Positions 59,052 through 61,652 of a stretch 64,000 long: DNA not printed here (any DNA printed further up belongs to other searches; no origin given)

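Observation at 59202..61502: GmrSD-type nuclease with an extra C-terminal Schlafen/AlbA_2 domain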

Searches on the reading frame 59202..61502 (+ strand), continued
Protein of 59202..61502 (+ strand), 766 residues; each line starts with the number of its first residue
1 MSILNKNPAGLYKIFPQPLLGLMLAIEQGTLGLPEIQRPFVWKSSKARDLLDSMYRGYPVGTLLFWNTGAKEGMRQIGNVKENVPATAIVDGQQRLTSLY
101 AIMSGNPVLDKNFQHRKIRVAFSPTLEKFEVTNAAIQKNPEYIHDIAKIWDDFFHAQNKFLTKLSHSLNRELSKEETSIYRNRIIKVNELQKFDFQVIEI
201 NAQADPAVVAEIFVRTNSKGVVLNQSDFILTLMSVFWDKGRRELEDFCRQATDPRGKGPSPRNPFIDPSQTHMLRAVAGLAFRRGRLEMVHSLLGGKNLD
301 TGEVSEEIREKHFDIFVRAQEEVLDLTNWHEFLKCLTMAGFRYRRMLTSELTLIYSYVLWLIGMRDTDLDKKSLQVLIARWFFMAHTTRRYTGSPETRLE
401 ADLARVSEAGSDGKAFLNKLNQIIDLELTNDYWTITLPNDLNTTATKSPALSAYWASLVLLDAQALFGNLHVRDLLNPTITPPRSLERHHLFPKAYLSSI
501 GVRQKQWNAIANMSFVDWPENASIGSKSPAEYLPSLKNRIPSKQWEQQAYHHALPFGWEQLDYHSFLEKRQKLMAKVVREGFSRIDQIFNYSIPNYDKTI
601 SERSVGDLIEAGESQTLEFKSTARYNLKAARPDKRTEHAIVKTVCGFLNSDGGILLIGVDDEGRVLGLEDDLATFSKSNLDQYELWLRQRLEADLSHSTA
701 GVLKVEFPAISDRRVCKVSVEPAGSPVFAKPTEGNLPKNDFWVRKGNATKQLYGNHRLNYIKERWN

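Call 36: fold_search(model_id=the predicted structure, library=pdb)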
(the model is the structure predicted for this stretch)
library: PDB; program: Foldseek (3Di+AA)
matches with E <= 10: 94; with E <= 0.001: 1
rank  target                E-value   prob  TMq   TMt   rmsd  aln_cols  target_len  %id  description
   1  7p9m_B                5.4e-07  1.00  0.27  0.35  16.4       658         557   15  BrxU, GmrSD-family Type IV restriction enzyme (released 2021-12-08)
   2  5yd0_C                6.1e-02  0.99  0.12  0.26  13.9       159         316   21  Crystal structure of Schlafen 13 (SLFN13) N'-domain (released 2018-03-28)
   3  3lmm_B                9.1e-02  1.00  0.13  0.17   7.3       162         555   18  Crystal Structure of the DIP2311 protein from Corynebacterium diphtheriae, Northeast Structural Genomics Consortium Ta (released 2010-02-16)
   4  3lmm_A                1.5e-01  1.00  0.12  0.18   4.0       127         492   22  Crystal Structure of the DIP2311 protein from Corynebacterium diphtheriae, Northeast Structural Genomics Consortium Ta (released 2010-02-16)
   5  3lmm_D                3.0e-01  0.99  0.13  0.17   6.6       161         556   19  Crystal Structure of the DIP2311 protein from Corynebacterium diphtheriae, Northeast Structural Genomics Consortium Ta (released 2010-02-16)
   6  9drl_B                3.1e-01  0.14  0.11  0.17  27.1       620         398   10  Cryo-EM structure of the T33-549 tetrahedral cage (released 2025-08-06)
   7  2kyy_MODEL_1_A        8.1e-01  0.89  0.10  0.45  10.7       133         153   20  Solution NMR Structure of the N-terminal Domain of Putative ATP-dependent DNA Helicase RecG-related Protein fr (released 2010-08-11)
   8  5cwg                  1.4e+00  0.21  0.11  0.31  11.7       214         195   15  Crystal structure of de novo designed helical repeat protein DHR10 (released 2015-12-16)
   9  8z9x_A                1.4e+00  0.04  0.08  0.10  25.5       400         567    9  Cryo-EM structure of Phytanoyl-CoA-bound human very long-chain fatty acid ABC transporter ABCD3 (released 2024-09-18)
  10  9hcj_X0               1.6e+00  0.05  0.10  0.15  22.8       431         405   10  D. discoideum nuclear pore complex (released 2024-12-25)
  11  9p3q_A                2.3e+00  0.03  0.11  0.09  25.5       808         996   10  Zebrafish TRPM5 D797A mutant with 5mM calcium (released 2026-01-07)
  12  6vjs_Y                2.4e+00  0.02  0.08  0.12  30.2       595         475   11  Escherichia coli RNA polymerase and ureidothiophene-2-carboxylic acid complex (released 2020-10-07)
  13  3nrd_B                2.9e+00  0.08  0.07  0.22  12.8       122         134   17  Crystal structure of a histidine triad (HIT) protein (SMc02904) from SINORHIZOBIUM MELILOTI 1021 at 2.06 A resolution (released 2010-07-28)
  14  9y6s_5a               2.9e+00  0.02  0.08  0.06  35.7       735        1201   12  96-nm repeat of the Leishmania tarentolae doublet microtubule (released 2025-12-17)
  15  1o1j_A                3.2e+00  0.03  0.06  0.14  24.8       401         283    9  Deoxy hemoglobin (A-GLY-C:V1M,L29F,H58Q; B,D:V1M,L106W) (released 2002-12-18)
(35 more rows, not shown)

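Call 53: find_homologous_proteins(query=L049:2039-4288:+, max_evalue=0.001)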
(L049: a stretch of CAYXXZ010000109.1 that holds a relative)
Query L049:2039-4288:+ (750 aa): 8000 proteins with E <= 0.001 among 8000 candidates; the best 120 are listed.
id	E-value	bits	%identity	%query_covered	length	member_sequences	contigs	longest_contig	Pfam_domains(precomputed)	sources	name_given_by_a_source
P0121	0.0e+0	1712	100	100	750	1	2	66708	PF04326.20,PF03235.20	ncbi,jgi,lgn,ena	ncbi:MAG: DUF262 domain-containing protein [Porticoccaceae bacterium]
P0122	0.0e+0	1366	79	100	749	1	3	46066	PF04326.20,PF03235.20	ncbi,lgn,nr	ncbi:MAG: DUF262 domain-containing protein [Ectothiorhodospiraceae bacterium]|nr:DUF262 domain-conta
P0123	0.0e+0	1324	77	100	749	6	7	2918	PF04326.20,PF03235.20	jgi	jgi:hypothetical protein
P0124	0.0e+0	1316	76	100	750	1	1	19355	PF04326.20,PF03235.20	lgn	-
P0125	0.0e+0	1255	71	100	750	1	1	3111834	PF04326.20,PF03235.20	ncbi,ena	-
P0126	0.0e+0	1255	72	100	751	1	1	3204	PF04326.20,PF03235.20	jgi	jgi:hypothetical protein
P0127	0.0e+0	1251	72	100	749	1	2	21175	PF04326.20,PF03235.20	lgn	-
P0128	0.0e+0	1244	71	100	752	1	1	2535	PF04326.20,PF03235.20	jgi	jgi:Uncharacterized conserved protein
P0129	0.0e+0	1243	71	100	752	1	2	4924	PF04326.20,PF03235.20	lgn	-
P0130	0.0e+0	1240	71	100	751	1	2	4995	PF04326.20,PF03235.20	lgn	-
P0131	0.0e+0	1239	70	100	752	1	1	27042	PF04326.20,PF03235.20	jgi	-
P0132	0.0e+0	1237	71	100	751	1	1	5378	PF04326.20,PF03235.20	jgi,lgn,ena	-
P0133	0.0e+0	1233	72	100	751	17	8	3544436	PF04326.20,PF03235.20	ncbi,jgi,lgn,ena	jgi:hypothetical protein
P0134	0.0e+0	1228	72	100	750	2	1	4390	PF04326.20,PF03235.20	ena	-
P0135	0.0e+0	1221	71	100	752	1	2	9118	PF04326.20,PF03235.20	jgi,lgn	-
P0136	0.0e+0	1220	71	100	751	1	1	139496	PF04326.20,PF03235.20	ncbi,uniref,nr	ncbi:DUF262 domain-containing protein [Vineibacter terrae]|uniref:DUF262 domain-containing protein n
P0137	0.0e+0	1218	70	100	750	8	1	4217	PF04326.20,PF03235.20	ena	-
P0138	0.0e+0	1216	70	100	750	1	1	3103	PF04326.20,PF03235.20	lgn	-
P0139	0.0e+0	1212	70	100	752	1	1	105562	PF04326.20,PF03235.20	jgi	-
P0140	0.0e+0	1209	70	100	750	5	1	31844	PF04326.20,PF03235.20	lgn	-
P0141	0.0e+0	1208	71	98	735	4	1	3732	PF04326.20,PF03235.20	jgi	jgi:hypothetical protein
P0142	0.0e+0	1208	71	100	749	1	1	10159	PF04326.20,PF03235.20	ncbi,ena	-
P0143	0.0e+0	1207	70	100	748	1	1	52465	PF04326.20,PF03235.20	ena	-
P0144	0.0e+0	1206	69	100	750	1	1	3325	PF04326.20,PF03235.20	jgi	jgi:hypothetical protein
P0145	0.0e+0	1205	70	100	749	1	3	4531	PF04326.20,PF03235.20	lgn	-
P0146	0.0e+0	1204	70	100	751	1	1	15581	PF04326.20,PF03235.20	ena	-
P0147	0.0e+0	1204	70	100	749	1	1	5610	PF04326.20,PF03235.20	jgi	-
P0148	0.0e+0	1203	70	100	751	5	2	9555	PF04326.20,PF03235.20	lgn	-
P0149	0.0e+0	1203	72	100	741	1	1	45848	PF04326.20,PF03235.20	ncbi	-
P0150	0.0e+0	1202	69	100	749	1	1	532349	PF04326.20,PF03235.20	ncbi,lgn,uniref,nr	ncbi:DUF262 domain-containing protein [Bradyrhizobium sp. CW10]|uniref:GmrSD restriction endonucleas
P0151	0.0e+0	1201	69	100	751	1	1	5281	PF04326.20,PF03235.20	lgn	-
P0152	0.0e+0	1199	69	100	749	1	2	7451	PF04326.20,PF03235.20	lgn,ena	-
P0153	0.0e+0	1199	69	100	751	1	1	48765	PF04326.20,PF03235.20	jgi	jgi:hypothetical protein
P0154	0.0e+0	1198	70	100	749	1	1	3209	PF04326.20,PF03235.20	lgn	-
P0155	0.0e+0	1196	68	100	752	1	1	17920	PF04326.20,PF03235.20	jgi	jgi:hypothetical protein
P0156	0.0e+0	1196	70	100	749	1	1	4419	PF04326.20,PF03235.20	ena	-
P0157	0.0e+0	1193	69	100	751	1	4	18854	PF04326.20,PF03235.20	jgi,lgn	-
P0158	0.0e+0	1193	70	100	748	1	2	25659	PF04326.20,PF03235.20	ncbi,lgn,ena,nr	ncbi:MAG: DUF262 domain-containing protein [Desulfuromonadales bacterium]|nr:DUF262 domain-containin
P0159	0.0e+0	1189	68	100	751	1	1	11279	PF04326.20,PF03235.20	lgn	-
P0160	0.0e+0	1188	70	100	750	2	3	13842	PF04326.20,PF03235.20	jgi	jgi:hypothetical protein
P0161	0.0e+0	1186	70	100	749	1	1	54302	PF04326.20,PF03235.20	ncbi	-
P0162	0.0e+0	1186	68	100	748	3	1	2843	PF04326.20,PF03235.20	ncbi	-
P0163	0.0e+0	1185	68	100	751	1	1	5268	PF04326.20,PF03235.20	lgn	-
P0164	0.0e+0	1185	68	100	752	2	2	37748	PF04326.20,PF03235.20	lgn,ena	-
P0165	0.0e+0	1180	70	100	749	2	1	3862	PF04326.20,PF03235.20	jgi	-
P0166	0.0e+0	1179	68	100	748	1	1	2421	PF04326.20,PF03235.20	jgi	jgi:hypothetical protein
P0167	0.0e+0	1176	69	100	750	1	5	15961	PF04326.20,PF03235.20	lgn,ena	-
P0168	0.0e+0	1175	69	100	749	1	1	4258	PF04326.20,PF03235.20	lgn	-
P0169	0.0e+0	1174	68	100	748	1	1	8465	PF04326.20,PF03235.20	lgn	-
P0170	0.0e+0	1174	69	100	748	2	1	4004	PF04326.20,PF03235.20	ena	-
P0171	0.0e+0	1172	68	100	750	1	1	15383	PF04326.20,PF03235.20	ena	-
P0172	0.0e+0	1170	68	100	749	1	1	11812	PF04326.20,PF03235.20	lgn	-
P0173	0.0e+0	1170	68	100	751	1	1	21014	PF04326.20,PF03235.20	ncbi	-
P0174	0.0e+0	1168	68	100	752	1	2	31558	PF04326.20,PF03235.20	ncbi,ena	-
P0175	0.0e+0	1167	68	100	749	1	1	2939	PF04326.20,PF03235.20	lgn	-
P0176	0.0e+0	1167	68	100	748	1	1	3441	PF04326.20,PF03235.20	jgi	jgi:hypothetical protein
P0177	0.0e+0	1165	67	100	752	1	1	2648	PF04326.20,PF03235.20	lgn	-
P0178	0.0e+0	1163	66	100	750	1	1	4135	PF04326.20,PF03235.20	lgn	-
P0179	0.0e+0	1163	68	100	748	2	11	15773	PF04326.20,PF03235.20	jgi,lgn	jgi:hypothetical protein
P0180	0.0e+0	1161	66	100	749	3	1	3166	PF04326.20,PF03235.20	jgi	jgi:hypothetical protein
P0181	0.0e+0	1160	67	100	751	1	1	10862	PF04326.20,PF03235.20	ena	-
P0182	0.0e+0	1160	68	100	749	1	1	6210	PF04326.20,PF03235.20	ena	-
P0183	0.0e+0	1160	67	100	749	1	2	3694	PF04326.20,PF03235.20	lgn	-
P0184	0.0e+0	1159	67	100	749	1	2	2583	PF04326.20,PF03235.20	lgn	-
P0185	0.0e+0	1159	67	100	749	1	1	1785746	PF04326.20,PF03235.20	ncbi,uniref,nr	ncbi:GmrSD restriction endonuclease domain-containing protein [Geomonas agri]|uniref:GmrSD restricti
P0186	0.0e+0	1156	68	100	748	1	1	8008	PF04326.20,PF03235.20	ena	-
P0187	0.0e+0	1155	66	100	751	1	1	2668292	PF04326.20,PF03235.20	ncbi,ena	-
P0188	0.0e+0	1154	67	100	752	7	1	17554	PF04326.20,PF03235.20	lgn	-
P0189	0.0e+0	1153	66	100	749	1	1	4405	PF04326.20,PF03235.20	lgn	-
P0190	0.0e+0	1153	67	100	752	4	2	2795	PF04326.20,PF03235.20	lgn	-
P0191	0.0e+0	1152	66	100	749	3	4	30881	PF04326.20,PF03235.20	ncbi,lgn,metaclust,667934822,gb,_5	metaclust:\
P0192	0.0e+0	1152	66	100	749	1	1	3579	PF04326.20,PF03235.20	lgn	-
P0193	0.0e+0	1151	66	100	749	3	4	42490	PF04326.20,PF03235.20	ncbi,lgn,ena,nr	ncbi:MAG TPA: DUF262 domain-containing protein [Deltaproteobacteria bacterium]|nr:DUF262 domain-cont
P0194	0.0e+0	1150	66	100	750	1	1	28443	PF04326.20,PF03235.20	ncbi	-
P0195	0.0e+0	1150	67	100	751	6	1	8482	PF04326.20,PF03235.20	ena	-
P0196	0.0e+0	1147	67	100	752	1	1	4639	PF04326.20,PF03235.20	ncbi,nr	ncbi:MAG TPA: DUF262 domain-containing protein [Geminicoccaceae bacterium]|nr:DUF262 domain-containi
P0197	0.0e+0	1146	67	100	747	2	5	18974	PF04326.20,PF03235.20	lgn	-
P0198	0.0e+0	1145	66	100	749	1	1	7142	PF04326.20,PF03235.20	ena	-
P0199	0.0e+0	1145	66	100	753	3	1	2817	PF04326.20,PF03235.20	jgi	-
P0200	0.0e+0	1145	68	100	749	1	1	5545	PF04326.20,PF03235.20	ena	-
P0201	0.0e+0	1144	65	100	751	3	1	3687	PF04326.20,PF03235.20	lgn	-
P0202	0.0e+0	1144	65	100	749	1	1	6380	PF04326.20,PF03235.20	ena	-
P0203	0.0e+0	1144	67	100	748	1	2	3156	PF04326.20,PF03235.20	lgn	-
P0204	0.0e+0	1142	65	100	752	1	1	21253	PF04326.20,PF03235.20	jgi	jgi:hypothetical protein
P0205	0.0e+0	1142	66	99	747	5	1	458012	PF04326.20,PF03235.20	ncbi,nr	ncbi:MAG: DUF262 domain-containing protein [Alphaproteobacteria bacterium]|nr:DUF262 domain-containi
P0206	0.0e+0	1142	66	100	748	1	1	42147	PF04326.20,PF03235.20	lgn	-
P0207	0.0e+0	1142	66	100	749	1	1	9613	PF04326.20,PF03235.20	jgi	jgi:hypothetical protein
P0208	0.0e+0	1140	66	100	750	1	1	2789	PF04326.20,PF03235.20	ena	-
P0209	0.0e+0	1138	66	100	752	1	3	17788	PF04326.20,PF03235.20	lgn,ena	-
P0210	0.0e+0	1137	66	100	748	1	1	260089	PF04326.20,PF03235.20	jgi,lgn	-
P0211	0.0e+0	1136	66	100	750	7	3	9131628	PF04326.20,PF03235.20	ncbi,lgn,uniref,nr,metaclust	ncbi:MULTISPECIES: GmrSD restriction endonuclease domain-containing protein [Myxococcus]|uniref:DNA-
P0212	0.0e+0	1136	65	100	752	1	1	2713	PF04326.20,PF03235.20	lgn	-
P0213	0.0e+0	1136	66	100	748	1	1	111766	PF04326.20,PF03235.20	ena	-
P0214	0.0e+0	1133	66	100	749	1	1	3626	PF04326.20,PF03235.20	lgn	-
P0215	0.0e+0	1133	67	100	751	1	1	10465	PF04326.20,PF03235.20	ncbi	-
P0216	0.0e+0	1132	66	100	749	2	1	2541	PF04326.20,PF03235.20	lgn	-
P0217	0.0e+0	1131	66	100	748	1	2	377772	PF04326.20,PF03235.20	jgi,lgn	jgi:hypothetical protein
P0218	0.0e+0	1131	66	100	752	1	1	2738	PF04326.20,PF03235.20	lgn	-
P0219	0.0e+0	1130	66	100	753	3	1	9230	PF04326.20,PF03235.20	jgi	jgi:hypothetical protein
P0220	0.0e+0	1130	66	100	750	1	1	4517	PF04326.20,PF03235.20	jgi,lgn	-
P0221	0.0e+0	1129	65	100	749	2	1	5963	PF04326.20,PF03235.20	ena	-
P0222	0.0e+0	1129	65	100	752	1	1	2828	PF04326.20,PF03235.20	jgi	jgi:hypothetical protein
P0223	0.0e+0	1128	65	100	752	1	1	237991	PF04326.20,PF03235.20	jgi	jgi:hypothetical protein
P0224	0.0e+0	1128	66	100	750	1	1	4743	PF04326.20,PF03235.20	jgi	-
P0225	0.0e+0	1126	65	100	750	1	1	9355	PF04326.20,PF03235.20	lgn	-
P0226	0.0e+0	1124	64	100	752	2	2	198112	PF04326.20,PF03235.20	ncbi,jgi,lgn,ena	-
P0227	0.0e+0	1123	65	100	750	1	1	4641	PF04326.20,PF03235.20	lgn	-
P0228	0.0e+0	1122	65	100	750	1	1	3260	PF04326.20,PF03235.20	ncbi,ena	-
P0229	0.0e+0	1122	65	100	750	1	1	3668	PF04326.20,PF03235.20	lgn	-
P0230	0.0e+0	1121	66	100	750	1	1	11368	PF04326.20,PF03235.20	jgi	-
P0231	0.0e+0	1120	64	100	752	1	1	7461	PF04326.20,PF03235.20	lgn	-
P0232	0.0e+0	1120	65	100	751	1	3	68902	PF04326.20,PF03235.20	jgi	jgi:hypothetical protein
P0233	0.0e+0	1118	65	100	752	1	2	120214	PF04326.20,PF03235.20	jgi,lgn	-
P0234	0.0e+0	1117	65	100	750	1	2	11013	PF04326.20,PF03235.20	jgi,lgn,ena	-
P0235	0.0e+0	1116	65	100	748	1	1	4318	PF04326.20,PF03235.20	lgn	-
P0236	0.0e+0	1115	66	100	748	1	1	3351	PF04326.20,PF03235.20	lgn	-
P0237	0.0e+0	1115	65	100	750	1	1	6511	PF04326.20,PF03235.20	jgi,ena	-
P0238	0.0e+0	1115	64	100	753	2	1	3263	PF04326.20,PF03235.20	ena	-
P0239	0.0e+0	1114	65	100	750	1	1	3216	PF04326.20,PF03235.20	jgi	-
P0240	0.0e+0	1113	64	100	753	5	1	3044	PF04326.20,PF03235.20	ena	-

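Call 62: search_protein_families(library=padloc, alignment_id=A2, max_evalue=0.00001)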
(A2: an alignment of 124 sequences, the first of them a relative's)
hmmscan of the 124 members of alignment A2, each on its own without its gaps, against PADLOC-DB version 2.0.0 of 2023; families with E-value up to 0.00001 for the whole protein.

A. member 1, L001:5622-7889:+ (756 aa): 0 families

B. families by the number of members that match (of 124 scanned): 593 families (the first 25 are shown)
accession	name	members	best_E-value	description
PDLC03048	REase_I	5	1.2e-45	Type I restriction enzyme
PDLC04134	mad2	5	1.2e-14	mads_2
PDLC03040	REase_I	4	3.1e-187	Type I restriction enzyme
PDLC03044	REase_I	4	5.2e-89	Type I restriction enzyme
PDLC03041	REase_I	4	4.7e-79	Type I restriction enzyme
PDLC00117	GajB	4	5.4e-44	UrvD helicase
PDLC00104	GajB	4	3.9e-24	UrvD helicase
PDLC03046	REase_I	4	6e-21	Type I restriction enzyme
PDLC02707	PbeA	4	2.8e-19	PbeA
PDLC03045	REase_I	4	2.1e-17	Type I restriction enzyme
PDLC03630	REase_MTase_IIG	4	4.3e-11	Type IIG restriction enzyme-methyltransferase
PDLC03313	MTase_II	3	6.2e-193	Type II methyltransferase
PDLC03963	SoFic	3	9.7e-101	-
PDLC03179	Specificity_I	3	4.2e-94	Type I specificity subunit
PDLC02864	DpdF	3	2.2e-86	DpdF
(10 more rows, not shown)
